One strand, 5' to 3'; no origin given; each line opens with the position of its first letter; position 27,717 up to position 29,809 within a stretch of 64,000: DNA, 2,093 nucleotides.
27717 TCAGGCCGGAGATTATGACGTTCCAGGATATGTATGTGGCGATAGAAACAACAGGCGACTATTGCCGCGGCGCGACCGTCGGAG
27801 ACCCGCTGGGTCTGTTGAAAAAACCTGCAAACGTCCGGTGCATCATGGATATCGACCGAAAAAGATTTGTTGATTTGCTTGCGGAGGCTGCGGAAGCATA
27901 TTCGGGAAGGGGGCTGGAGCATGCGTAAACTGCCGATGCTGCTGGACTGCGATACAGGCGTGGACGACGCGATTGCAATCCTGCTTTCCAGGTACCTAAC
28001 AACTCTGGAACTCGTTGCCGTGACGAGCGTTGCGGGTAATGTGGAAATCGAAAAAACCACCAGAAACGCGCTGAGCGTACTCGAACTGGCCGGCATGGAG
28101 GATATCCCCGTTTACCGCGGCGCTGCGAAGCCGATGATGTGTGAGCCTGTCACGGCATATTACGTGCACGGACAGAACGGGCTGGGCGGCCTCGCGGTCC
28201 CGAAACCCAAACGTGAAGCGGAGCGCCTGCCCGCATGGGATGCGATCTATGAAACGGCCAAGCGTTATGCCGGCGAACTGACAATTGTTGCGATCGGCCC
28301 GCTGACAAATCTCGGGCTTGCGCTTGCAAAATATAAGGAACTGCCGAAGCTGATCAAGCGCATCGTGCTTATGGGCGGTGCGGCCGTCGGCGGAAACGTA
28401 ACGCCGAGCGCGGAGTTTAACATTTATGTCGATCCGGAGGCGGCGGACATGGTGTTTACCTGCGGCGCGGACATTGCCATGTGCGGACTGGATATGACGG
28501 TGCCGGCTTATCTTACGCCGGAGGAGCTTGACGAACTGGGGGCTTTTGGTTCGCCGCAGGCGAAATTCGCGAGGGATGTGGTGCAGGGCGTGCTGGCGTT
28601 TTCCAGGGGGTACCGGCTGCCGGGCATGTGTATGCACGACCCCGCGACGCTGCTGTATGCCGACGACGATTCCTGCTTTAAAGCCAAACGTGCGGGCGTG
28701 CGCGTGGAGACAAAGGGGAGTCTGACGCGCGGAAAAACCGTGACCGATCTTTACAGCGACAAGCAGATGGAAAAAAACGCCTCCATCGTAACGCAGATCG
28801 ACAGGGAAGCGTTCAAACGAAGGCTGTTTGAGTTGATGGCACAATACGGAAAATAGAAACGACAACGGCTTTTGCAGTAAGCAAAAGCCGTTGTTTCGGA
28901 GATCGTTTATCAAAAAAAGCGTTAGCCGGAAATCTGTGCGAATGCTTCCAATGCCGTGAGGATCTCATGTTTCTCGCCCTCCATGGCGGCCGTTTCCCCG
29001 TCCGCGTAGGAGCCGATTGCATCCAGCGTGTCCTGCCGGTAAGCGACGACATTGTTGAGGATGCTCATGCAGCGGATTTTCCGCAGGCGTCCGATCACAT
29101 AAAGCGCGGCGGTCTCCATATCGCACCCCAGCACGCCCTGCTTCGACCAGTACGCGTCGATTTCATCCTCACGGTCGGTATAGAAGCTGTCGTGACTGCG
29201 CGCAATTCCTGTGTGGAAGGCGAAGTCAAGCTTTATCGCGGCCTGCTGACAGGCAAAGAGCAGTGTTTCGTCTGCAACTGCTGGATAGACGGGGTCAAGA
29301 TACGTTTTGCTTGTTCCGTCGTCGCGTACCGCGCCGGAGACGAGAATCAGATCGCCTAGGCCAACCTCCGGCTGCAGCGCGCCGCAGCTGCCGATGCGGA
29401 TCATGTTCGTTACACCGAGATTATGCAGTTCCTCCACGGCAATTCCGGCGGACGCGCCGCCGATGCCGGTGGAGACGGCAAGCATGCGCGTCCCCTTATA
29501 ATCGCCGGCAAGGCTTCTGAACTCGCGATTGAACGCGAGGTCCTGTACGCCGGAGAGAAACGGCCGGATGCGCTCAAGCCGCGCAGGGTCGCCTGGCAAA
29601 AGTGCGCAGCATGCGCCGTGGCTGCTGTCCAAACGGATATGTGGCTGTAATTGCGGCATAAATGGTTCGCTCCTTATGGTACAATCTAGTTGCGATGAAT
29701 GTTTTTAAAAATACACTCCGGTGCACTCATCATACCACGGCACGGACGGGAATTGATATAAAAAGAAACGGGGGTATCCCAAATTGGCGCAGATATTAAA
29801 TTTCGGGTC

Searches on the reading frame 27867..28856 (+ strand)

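Call 61: search_protein_families(library=pfam, proteins=[window:27867-28856:+])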
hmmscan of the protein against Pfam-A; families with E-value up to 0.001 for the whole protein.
window:27867-28856:+ (329 aa): 1 family
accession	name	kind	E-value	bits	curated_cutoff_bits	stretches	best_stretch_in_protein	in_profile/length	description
PF01156.24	IU_nuc_hydro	-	3.3e-94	316.3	34.2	1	25-317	2-296/297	Inosine-uridine preferring nucleoside hydrolase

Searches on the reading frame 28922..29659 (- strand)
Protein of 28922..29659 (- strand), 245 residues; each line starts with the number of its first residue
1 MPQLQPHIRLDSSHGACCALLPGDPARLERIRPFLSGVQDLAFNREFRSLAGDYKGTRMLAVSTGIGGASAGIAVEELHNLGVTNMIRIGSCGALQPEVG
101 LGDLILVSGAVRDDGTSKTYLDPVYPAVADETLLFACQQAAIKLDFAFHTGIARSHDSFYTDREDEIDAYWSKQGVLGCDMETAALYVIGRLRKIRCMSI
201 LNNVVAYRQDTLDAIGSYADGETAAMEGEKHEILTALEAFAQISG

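Call 61: search_protein_families(library=pfam, proteins=[window:28922-29659:-])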
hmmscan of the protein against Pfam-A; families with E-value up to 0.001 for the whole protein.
window:28922-29659:- (245 aa): 1 family
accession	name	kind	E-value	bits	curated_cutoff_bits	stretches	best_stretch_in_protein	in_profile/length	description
PF01048.26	PNP_UDP_1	-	4.8e-35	121.5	25.1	1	19-200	3-193/233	Phosphorylase superfamily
